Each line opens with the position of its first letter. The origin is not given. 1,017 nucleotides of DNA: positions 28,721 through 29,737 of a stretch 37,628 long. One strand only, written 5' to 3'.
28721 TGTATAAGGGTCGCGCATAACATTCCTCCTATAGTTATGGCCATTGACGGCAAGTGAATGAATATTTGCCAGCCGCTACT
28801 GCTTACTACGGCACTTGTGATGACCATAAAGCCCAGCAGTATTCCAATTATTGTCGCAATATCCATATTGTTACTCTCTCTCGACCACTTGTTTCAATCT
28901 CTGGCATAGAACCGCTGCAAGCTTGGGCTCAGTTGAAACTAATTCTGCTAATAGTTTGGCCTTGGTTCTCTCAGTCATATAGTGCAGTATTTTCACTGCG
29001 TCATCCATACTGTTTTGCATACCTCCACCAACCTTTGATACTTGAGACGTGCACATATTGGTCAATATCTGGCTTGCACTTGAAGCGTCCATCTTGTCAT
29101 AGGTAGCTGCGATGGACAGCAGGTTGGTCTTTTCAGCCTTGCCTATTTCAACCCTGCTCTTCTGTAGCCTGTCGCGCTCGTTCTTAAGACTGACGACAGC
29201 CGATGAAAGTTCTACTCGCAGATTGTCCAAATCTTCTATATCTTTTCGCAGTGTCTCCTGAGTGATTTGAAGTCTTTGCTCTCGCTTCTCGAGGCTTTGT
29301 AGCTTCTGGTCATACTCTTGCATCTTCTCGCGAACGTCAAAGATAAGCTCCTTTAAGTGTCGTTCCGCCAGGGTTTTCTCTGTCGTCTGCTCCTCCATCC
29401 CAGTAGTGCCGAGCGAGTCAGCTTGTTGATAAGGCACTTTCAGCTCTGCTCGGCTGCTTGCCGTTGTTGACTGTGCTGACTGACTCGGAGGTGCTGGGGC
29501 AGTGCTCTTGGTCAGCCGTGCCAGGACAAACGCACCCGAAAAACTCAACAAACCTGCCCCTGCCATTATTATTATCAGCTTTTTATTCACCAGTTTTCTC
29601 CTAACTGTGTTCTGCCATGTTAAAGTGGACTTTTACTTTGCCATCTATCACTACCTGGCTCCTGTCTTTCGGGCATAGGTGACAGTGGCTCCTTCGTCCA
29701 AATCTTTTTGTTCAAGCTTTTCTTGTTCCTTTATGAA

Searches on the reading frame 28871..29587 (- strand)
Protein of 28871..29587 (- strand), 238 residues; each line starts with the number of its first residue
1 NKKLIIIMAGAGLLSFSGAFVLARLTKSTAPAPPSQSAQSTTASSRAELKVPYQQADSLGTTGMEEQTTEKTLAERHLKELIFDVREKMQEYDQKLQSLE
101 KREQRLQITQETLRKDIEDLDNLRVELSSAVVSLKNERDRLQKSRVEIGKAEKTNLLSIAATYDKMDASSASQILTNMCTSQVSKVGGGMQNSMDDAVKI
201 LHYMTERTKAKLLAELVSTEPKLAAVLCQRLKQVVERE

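Call 57: search_protein_families(library=ncbifam, proteins=[window:28871-29587:-], max_evalue=0.01)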
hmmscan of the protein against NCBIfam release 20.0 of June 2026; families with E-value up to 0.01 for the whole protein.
window:28871-29587:- (238 aa): 5 families
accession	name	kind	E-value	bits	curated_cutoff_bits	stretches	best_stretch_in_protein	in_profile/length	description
TIGR02169.1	SMC_prok_A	equivalog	0.0011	16.7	729.4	1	64-167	818-921/1165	chromosome segregation protein SMC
TIGR03319.1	RNase_Y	equivalog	0.0021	16.7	454.35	1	47-185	25-163/514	ribonuclease Y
NF047368.1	collar_FlbB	equivalog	0.0022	17.8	110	1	90-181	60-150/193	periplasmic-type flagellar collar protein FlbB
NF033741.1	NlpC_p60_RipA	exception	0.0057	15.7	625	1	74-175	22-118/457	NlpC/P60 family peptidoglycan endopeptidase RipA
TIGR02168.1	SMC_prok_B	equivalog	0.0074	14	567.35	1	42-227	353-541/1181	chromosome segregation protein SMC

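Call 64: search_protein_families(library=pfam, proteins=[window:28871-29587:-], max_evalue=0.01)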
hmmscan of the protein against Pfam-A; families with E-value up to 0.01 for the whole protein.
window:28871-29587:- (238 aa): 2 families
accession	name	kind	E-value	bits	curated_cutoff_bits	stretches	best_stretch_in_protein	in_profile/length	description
PF03448.22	MgtE_N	-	0.0036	18.2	25.9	1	160-218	31-87/102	MgtE intracellular N domain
PF15173.11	FAM180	-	0.0056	17.1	27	0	71-137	28-94/137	FAM180 family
